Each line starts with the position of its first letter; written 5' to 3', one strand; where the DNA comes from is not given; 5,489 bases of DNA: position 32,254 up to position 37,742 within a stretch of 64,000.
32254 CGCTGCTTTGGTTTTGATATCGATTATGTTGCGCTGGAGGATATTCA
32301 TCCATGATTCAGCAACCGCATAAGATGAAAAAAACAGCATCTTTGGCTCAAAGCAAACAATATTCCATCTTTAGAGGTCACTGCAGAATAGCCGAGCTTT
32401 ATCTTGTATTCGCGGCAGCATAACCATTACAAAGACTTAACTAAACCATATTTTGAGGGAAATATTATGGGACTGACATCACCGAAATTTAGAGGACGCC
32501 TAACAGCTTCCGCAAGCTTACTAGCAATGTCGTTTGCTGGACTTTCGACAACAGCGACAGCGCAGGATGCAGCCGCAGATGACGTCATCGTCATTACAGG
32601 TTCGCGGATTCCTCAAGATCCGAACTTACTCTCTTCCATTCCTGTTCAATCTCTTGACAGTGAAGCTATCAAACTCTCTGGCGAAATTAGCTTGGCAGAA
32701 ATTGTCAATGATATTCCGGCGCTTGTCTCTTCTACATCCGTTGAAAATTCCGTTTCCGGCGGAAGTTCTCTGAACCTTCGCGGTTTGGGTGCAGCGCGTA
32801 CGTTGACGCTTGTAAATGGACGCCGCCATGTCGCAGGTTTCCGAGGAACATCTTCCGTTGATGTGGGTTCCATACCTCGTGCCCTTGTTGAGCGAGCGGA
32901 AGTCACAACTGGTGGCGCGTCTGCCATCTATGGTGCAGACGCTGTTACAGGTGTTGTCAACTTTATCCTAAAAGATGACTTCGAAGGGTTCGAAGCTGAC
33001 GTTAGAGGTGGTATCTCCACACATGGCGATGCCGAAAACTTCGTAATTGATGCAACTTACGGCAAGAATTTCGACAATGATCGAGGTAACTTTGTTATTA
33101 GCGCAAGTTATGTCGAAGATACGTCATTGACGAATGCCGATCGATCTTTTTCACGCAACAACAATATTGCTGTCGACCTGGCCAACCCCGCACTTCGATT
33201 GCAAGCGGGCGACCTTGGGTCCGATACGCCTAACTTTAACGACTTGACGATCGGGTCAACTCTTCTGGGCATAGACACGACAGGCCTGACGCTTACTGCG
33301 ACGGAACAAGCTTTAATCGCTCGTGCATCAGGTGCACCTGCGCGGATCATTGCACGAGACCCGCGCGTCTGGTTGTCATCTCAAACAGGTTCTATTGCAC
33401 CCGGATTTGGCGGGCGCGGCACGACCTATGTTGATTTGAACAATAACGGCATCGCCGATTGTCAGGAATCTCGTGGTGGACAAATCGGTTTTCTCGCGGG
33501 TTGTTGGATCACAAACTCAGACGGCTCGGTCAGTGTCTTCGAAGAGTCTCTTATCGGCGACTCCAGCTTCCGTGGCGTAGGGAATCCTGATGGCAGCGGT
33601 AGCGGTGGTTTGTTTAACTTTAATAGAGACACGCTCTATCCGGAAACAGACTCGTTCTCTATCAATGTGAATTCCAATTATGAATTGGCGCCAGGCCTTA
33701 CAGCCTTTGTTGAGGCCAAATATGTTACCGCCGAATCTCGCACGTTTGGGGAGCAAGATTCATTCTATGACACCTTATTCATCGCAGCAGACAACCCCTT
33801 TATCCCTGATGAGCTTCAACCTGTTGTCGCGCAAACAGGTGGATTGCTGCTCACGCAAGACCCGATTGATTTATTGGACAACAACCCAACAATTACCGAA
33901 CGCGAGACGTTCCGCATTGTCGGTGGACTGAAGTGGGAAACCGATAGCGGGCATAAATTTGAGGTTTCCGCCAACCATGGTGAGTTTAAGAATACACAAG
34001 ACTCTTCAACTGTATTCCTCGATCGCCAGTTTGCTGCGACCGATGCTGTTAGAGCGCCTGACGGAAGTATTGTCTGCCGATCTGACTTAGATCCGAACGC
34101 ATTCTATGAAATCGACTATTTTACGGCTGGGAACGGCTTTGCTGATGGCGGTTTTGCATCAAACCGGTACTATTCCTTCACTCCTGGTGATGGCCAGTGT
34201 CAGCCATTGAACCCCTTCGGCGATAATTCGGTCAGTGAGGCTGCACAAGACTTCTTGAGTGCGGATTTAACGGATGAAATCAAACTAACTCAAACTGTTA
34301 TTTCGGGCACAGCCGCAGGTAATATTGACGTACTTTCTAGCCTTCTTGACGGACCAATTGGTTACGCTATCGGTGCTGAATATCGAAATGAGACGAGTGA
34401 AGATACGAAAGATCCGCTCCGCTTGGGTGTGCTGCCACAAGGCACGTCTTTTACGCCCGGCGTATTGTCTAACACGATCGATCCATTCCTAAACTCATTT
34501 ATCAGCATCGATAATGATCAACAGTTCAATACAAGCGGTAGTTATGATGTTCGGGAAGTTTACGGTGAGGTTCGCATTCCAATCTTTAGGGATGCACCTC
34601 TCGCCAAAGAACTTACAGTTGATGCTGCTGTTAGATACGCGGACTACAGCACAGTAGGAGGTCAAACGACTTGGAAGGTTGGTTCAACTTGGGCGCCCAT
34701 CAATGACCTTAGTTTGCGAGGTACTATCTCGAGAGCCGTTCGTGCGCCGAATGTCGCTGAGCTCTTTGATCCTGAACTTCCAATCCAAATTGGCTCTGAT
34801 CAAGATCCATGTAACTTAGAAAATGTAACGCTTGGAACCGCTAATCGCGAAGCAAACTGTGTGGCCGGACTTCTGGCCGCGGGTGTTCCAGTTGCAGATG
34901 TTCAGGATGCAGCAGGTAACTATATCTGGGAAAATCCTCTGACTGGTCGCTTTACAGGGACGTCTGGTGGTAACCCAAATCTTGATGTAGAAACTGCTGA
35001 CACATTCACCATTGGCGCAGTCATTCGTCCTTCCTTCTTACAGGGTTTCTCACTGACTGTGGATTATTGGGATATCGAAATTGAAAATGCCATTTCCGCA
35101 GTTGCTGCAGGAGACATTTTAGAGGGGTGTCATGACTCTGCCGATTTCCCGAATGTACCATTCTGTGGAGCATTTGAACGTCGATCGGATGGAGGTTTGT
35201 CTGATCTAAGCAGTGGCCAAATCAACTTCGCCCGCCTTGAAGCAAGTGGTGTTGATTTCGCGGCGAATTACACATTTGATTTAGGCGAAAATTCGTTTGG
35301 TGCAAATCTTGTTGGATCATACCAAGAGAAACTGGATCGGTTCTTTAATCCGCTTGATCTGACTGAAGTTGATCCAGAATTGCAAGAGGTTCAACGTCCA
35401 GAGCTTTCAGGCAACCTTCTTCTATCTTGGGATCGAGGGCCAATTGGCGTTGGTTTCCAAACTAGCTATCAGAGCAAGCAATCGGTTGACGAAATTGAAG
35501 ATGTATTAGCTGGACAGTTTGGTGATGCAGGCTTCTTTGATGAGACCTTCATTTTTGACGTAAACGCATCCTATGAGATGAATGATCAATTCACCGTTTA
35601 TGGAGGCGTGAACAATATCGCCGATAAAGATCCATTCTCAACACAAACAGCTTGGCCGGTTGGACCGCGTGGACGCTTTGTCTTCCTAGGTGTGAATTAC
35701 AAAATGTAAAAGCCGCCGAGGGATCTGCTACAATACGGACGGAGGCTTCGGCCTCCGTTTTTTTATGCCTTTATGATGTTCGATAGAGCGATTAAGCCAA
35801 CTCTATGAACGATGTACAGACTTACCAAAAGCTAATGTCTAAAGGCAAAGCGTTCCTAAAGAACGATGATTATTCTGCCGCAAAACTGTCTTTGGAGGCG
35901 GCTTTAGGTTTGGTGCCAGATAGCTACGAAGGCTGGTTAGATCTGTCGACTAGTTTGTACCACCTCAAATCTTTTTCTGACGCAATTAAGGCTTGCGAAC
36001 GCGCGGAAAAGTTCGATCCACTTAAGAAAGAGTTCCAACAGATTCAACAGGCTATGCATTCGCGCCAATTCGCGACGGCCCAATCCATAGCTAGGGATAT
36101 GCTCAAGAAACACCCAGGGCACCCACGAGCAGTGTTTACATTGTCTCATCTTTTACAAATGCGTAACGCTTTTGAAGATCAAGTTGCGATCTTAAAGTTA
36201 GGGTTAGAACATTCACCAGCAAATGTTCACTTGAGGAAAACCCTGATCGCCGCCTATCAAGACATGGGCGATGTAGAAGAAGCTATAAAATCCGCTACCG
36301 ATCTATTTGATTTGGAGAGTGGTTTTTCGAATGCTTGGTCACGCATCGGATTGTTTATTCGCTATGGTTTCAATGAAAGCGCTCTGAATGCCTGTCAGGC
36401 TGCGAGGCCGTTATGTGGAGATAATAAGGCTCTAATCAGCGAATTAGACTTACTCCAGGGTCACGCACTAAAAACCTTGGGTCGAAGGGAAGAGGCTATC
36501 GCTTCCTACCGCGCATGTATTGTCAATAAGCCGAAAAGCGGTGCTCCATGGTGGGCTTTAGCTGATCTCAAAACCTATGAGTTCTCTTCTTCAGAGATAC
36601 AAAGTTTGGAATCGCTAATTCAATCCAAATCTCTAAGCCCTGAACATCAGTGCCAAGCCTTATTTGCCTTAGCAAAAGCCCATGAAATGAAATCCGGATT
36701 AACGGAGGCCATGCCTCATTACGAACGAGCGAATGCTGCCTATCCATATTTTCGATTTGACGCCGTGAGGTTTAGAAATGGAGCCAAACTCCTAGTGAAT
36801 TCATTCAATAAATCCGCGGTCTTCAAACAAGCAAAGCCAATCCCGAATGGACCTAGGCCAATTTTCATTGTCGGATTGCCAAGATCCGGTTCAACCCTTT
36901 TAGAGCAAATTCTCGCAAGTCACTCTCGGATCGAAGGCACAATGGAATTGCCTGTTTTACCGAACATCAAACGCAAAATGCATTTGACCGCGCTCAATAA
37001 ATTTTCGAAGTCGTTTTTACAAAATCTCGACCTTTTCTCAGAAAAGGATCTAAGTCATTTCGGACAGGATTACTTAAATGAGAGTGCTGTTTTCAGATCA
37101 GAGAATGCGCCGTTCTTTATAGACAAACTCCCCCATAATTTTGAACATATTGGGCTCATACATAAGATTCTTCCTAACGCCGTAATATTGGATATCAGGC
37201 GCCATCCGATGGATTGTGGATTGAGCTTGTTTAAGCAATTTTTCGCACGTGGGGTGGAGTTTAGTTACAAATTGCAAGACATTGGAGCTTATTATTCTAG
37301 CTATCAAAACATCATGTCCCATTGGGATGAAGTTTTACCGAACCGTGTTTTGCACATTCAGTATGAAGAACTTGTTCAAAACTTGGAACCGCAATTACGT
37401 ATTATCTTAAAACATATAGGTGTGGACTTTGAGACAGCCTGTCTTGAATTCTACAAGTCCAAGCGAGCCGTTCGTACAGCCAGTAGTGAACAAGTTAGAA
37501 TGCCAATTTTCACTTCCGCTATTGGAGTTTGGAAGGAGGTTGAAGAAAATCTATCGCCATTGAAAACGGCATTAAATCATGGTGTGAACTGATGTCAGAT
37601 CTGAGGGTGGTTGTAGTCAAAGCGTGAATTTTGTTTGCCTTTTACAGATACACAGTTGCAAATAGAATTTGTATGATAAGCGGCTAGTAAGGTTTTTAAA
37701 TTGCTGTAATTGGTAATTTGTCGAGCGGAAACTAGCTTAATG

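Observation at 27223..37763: Decayed tRNA-Leu-anchored island with an integrase relic and an att-like direct repeat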

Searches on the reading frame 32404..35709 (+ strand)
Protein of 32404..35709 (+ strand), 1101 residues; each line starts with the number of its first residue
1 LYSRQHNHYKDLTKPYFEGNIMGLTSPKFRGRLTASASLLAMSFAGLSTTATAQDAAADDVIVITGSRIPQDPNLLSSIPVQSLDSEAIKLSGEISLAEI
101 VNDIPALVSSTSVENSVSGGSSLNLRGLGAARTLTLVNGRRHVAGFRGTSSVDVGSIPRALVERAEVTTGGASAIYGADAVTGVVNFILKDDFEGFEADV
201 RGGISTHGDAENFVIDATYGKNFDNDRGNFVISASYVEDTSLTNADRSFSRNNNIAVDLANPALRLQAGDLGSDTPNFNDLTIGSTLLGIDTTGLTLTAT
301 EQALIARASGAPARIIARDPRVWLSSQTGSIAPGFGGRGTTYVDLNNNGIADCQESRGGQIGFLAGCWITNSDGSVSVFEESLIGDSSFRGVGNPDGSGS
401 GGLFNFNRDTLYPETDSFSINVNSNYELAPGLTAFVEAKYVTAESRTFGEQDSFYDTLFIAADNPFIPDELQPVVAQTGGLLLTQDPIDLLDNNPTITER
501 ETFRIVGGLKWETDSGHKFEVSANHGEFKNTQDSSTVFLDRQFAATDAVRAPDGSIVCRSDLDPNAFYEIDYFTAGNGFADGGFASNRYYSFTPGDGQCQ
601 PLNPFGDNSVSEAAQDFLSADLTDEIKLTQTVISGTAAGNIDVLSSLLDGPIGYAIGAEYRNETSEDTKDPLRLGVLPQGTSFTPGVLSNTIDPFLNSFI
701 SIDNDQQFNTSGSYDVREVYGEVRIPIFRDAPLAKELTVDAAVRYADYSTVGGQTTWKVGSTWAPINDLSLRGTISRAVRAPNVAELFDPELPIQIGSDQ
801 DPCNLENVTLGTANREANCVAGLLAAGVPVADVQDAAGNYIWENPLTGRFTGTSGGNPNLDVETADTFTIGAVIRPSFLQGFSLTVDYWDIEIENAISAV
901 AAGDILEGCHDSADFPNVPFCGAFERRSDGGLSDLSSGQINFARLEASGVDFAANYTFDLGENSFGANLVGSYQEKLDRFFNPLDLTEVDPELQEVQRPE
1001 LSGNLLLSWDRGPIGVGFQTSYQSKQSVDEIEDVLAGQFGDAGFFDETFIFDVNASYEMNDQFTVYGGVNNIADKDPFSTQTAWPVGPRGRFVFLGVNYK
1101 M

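Call 6: search_protein_families(library=pfam, proteins=[window:32404-35709:+])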
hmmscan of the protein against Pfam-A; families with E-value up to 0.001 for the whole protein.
window:32404-35709:+ (1101 aa): 2 families
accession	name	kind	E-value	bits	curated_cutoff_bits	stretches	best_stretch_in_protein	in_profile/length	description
PF00593.30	TonB_dep_Rec_b-barrel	-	5.3e-33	116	27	1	571-1072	20-436/436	TonB dependent receptor-like, beta-barrel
PF07715.20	Plug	-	1.6e-16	61.2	23.9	1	79-184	7-107/107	TonB-dependent Receptor Plug Domain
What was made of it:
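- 32404..35709 (+): TonB-dependent receptor. Pfam Plug and TonB_dep_Rec_b-barrel (call 6).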

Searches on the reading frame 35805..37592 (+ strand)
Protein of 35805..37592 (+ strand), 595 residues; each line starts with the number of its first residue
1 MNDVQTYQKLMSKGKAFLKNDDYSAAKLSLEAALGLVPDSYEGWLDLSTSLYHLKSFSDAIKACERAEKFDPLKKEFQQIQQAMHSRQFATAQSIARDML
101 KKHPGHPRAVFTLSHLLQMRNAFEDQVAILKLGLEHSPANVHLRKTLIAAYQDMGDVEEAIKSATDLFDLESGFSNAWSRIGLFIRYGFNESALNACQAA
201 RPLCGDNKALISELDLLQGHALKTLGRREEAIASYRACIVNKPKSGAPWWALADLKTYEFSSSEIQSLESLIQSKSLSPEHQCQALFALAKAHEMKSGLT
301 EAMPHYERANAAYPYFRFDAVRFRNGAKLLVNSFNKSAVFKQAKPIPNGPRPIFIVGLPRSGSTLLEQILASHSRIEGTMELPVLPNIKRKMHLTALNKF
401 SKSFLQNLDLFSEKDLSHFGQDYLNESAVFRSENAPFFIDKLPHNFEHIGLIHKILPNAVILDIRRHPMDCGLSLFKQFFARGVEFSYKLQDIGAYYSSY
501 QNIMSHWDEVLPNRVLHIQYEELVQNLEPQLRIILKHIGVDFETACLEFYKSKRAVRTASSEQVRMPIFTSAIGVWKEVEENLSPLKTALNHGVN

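Call 6: search_protein_families(library=pfam, proteins=[window:35805-37592:+])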
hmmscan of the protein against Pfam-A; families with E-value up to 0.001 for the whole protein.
window:35805-37592:+ (595 aa): 9 families
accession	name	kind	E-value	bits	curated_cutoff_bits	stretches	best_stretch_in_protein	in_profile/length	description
PF13469.12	Sulfotransfer_3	-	1.4e-47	163.2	27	1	352-543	1-215/216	Sulfotransferase family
PF13432.12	TPR_16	-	1.7e-16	60.8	32.7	1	13-72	3-62/65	Tetratricopeptide repeat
PF13428.12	TPR_14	-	6.5e-15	54.6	23.5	0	216-255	5-44/44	Tetratricopeptide repeat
PF14559.12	TPR_19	-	3.8e-14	53.2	25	1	18-81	2-65/68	Tetratricopeptide repeat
PF00515.34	TPR_1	-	4.6e-10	39.3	27.8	0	51-72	11-32/34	Tetratricopeptide repeat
PF07719.23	TPR_2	-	7.5e-10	38.6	27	0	42-72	2-32/34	Tetratricopeptide repeat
PF00685.33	Sulfotransfer_1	-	1.6e-09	38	22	1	351-544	2-185/255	Sulfotransferase domain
PF13181.12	TPR_8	-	2.9e-09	36.8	25.7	0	218-239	7-28/34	Tetratricopeptide repeat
PF23914.1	TPR_CcmH_CycH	-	2.1e-07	31.4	42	1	7-109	16-123/158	Cytochrome c-type biogenesis protein H TPR domain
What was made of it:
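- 35805..37592 (+): TPR-sulfotransferase, last gene of the block. Pfam Sulfotransfer_3 plus TPR (call 6).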

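Call 38: find_encoding_contigs(protein=window:35805-37592:+, flank=10000, max_places=10)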
Protein window:35805-37592:+ (595 aa): no gene with exactly this product is on record in the collection.
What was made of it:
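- Tried and rejected: Exact look-up of the window's sulfotransferase: failed (call 38).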

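Call 54: find_homologous_proteins(query=window:35805-37592:+, max_evalue=1e-30)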
Query window:35805-37592:+ (595 aa): 6871 proteins with E <= 1e-30 among 8000 candidates; the best 120 are listed.
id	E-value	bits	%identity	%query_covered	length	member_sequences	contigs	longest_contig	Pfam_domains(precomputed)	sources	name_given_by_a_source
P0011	0.0e+0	1348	100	100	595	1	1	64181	PF14559.13,PF13469.13,PF23914.2,PF00515.35,PF13432.13,PF13428.13,PF13181.13,PF00685.34,PF07719.24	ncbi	ncbi:MAG: sulfotransferase [Litorimonas sp.]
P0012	0.0e+0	1012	75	99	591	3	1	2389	PF14559.13,PF13469.13,PF13432.13,PF13428.13,PF00685.34,PF13174.13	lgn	-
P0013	1.8e-288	976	73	99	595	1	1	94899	PF14559.13,PF13469.13,PF23914.2,PF13414.13,PF00515.35,PF13432.13,PF13428.13,PF13181.13,PF00685.34,PF07719.24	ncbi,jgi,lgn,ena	jgi:tetratricopeptide (TPR) repeat protein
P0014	1.1e-248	845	74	84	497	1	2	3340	PF13469.13,PF13428.13,PF00685.34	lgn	-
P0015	2.0e-242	825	62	98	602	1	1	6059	PF14559.13,PF13469.13,PF00515.35,PF13432.13,PF13428.13,PF13181.13,PF00685.34,PF07719.24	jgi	-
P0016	5.4e-212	724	75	71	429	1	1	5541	PF13469.13,PF00685.34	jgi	-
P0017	7.1e-202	691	54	99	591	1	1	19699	PF14559.13,PF09976.16,PF13469.13,PF13414.13,PF00515.35,PF13432.13,PF13428.13,PF13181.13,PF00685.34,PF07719.24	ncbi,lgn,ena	-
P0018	1.9e-199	683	52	99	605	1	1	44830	PF25063.1,PF03704.24,PF13431.13,PF13469.13,PF23914.2,PF13414.13,PF13176.13,PF13428.13,PF00685.34,PF14559.13,PF13371.13,PF00515.35,PF12895.14,PF21033.5,PF13432.13,PF13181.13,PF07719.24,PF13174.13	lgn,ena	-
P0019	1.4e-195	670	51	99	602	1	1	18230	PF13469.13,PF23914.2,PF13414.13,PF13428.13,PF00685.34,PF14559.13,PF13371.13,PF00515.35,PF21033.5,PF13432.13,PF13181.13,PF07719.24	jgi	-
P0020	8.1e-193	661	52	99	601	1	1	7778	PF13469.13,PF23914.2,PF25062.2,PF13414.13,PF13428.13,PF00685.34,PF25064.2,PF14559.13,PF00515.35,PF12895.14,PF13432.13,PF13181.13,PF07719.24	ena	-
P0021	1.1e-186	641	49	100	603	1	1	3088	PF13431.13,PF13469.13,PF23914.2,PF13414.13,PF13428.13,PF00685.34,PF14559.13,PF13371.13,PF00515.35,PF13432.13,PF13181.13,PF07719.24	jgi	-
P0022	1.7e-186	640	51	99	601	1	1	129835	PF13431.13,PF13469.13,PF23914.2,PF25062.2,PF13414.13,PF13176.13,PF13428.13,PF00685.34,PF14559.13,PF24575.2,PF00515.35,PF12895.14,PF13424.13,PF13432.13,PF13181.13,PF07719.24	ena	-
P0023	1.2e-181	624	49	99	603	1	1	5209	PF13431.13,PF13469.13,PF23914.2,PF13414.13,PF13428.13,PF00685.34,PF14559.13,PF00515.35,PF12895.14,PF13432.13,PF13181.13,PF07719.24,PF13174.13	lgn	-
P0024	6.4e-181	621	75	60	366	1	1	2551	PF13469.13,PF00685.34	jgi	-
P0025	1.9e-179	617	48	99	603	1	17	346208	PF13431.13,PF13469.13,PF23914.2,PF13414.13,PF13428.13,PF00685.34,PF14559.13,PF00515.35,PF12895.14,PF13432.13,PF13181.13,PF07719.24,PF13174.13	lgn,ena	-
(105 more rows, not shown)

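Call 55: find_encoding_contigs(protein=P0013, flank=10000, max_places=4)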
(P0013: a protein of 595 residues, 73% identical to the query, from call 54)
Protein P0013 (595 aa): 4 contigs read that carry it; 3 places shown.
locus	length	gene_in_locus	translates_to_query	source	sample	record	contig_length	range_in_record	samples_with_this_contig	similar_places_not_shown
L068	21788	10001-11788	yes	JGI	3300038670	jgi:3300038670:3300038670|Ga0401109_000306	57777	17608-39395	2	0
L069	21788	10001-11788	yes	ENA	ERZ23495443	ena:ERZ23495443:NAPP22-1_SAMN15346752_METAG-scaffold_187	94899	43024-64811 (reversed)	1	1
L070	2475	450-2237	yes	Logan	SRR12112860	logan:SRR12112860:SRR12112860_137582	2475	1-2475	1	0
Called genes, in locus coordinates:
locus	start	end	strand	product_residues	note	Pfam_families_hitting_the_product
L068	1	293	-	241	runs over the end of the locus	PF02358:Trehalose_PPase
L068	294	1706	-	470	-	PF00982:Glyco_transf_20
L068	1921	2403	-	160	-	PF13404:HTH_AsnC-type, PF13412:HTH_24, PF01037:AsnC_trans_reg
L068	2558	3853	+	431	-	PF02133:Transp_cyt_pur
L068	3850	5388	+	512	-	PF05378:Hydant_A_N, PF01968:Hydantoinase_A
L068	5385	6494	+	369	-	PF06032:S-Me-THD_N, PF20906:S-Me-THD_C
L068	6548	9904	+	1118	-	PF07715:Plug, PF00593:TonB_dep_Rec_b-barrel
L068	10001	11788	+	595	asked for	PF00515:TPR_1 (faint), PF07719:TPR_2 (faint), PF13181:TPR_8 (faint), PF13414:TPR_11 (faint), PF13432:TPR_16, PF14559:TPR_19 (weak), PF00685:Sulfotransfer_1, PF13469:Sulfotransfer_3, +2 more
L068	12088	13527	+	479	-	PF05048:NosD (faint), PF13229:Beta_helix (faint)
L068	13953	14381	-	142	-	-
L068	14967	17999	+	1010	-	PF07715:Plug, PF00593:TonB_dep_Rec_b-barrel, PF14905:OMP_b-brl_3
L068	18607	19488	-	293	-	PF02826:2-Hacid_dh_C, PF03446:NAD_binding_2, PF03807:F420_oxidored, PF14833:NAD_binding_11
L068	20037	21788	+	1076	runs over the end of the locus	PF07715:Plug, PF00593:TonB_dep_Rec_b-barrel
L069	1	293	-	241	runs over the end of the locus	PF02358:Trehalose_PPase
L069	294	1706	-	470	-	PF00982:Glyco_transf_20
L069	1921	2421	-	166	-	PF13404:HTH_AsnC-type, PF13412:HTH_24, PF01037:AsnC_trans_reg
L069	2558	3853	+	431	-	PF02133:Transp_cyt_pur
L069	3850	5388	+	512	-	PF05378:Hydant_A_N, PF01968:Hydantoinase_A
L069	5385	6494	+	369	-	PF06032:S-Me-THD_N, PF20906:S-Me-THD_C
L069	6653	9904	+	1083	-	PF07715:Plug, PF00593:TonB_dep_Rec_b-barrel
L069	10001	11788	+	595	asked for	PF00515:TPR_1 (faint), PF07719:TPR_2 (faint), PF13181:TPR_8 (faint), PF13414:TPR_11 (faint), PF13432:TPR_16, PF14559:TPR_19 (weak), PF00685:Sulfotransfer_1, PF13469:Sulfotransfer_3, +2 more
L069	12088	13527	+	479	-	PF05048:NosD (faint), PF13229:Beta_helix (faint)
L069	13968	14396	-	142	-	-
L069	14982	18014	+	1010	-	PF07715:Plug, PF00593:TonB_dep_Rec_b-barrel, PF14905:OMP_b-brl_3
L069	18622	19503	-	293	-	PF02826:2-Hacid_dh_C, PF03446:NAD_binding_2, PF03807:F420_oxidored, PF14833:NAD_binding_11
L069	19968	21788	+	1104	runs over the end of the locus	PF07715:Plug, PF00593:TonB_dep_Rec_b-barrel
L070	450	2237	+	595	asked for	PF00515:TPR_1 (faint), PF07719:TPR_2 (faint), PF13181:TPR_8 (faint), PF13414:TPR_11 (faint), PF13432:TPR_16, PF14559:TPR_19 (weak), PF00685:Sulfotransfer_1, PF13469:Sulfotransfer_3, +2 more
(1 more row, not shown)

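Call 56: find_encoding_contigs(protein=P0015, flank=10000, max_places=3)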
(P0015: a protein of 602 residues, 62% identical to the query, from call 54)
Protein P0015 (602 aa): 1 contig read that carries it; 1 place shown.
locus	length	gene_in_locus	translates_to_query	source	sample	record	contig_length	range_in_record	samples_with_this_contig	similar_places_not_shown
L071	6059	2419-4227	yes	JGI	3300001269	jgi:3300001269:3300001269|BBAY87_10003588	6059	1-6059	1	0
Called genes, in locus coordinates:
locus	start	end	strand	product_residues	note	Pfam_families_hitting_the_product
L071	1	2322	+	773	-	?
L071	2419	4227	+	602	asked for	PF00515:TPR_1 (faint), PF07719:TPR_2 (faint), PF13181:TPR_8 (faint), PF13428:TPR_14 (faint), PF13432:TPR_16, PF14559:TPR_19 (faint), PF00685:Sulfotransfer_1 (weak), PF13469:Sulfotransfer_3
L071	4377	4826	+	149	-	PF00581:Rhodanese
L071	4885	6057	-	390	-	?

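Call 76: find_encoding_contigs(protein=P0016, flank=10000, max_places=3)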
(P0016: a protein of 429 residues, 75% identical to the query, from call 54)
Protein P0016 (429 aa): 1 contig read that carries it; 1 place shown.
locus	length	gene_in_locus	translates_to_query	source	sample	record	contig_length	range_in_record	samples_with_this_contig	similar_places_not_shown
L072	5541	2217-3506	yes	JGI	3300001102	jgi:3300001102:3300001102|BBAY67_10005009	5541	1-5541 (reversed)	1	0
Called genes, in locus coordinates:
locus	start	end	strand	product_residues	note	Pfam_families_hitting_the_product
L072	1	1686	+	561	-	?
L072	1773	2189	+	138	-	PF00515:TPR_1 (faint), PF07719:TPR_2 (faint), PF13181:TPR_8 (faint), PF13428:TPR_14 (faint), PF13432:TPR_16, PF14559:TPR_19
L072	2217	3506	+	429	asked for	PF00685:Sulfotransfer_1, PF13469:Sulfotransfer_3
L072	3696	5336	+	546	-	PF02518:HATPase_c (weak)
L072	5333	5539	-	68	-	?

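Call 77: find_encoding_contigs(protein=P0014, flank=10000, max_places=3)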
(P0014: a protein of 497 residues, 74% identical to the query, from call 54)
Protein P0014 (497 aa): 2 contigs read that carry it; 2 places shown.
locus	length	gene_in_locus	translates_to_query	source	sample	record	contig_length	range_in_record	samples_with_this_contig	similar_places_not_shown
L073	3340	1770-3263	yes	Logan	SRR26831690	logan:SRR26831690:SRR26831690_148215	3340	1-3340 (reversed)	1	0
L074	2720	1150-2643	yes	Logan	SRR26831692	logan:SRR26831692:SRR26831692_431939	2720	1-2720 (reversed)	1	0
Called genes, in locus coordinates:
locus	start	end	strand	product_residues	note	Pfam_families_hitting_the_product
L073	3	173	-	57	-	?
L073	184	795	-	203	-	PF12804:NTP_transf_3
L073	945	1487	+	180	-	PF00994:MoCF_biosynth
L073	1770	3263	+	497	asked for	PF13428:TPR_14 (faint), PF00685:Sulfotransfer_1, PF13469:Sulfotransfer_3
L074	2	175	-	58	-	?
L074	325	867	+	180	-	PF00994:MoCF_biosynth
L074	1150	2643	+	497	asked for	PF13428:TPR_14 (faint), PF00685:Sulfotransfer_1, PF13469:Sulfotransfer_3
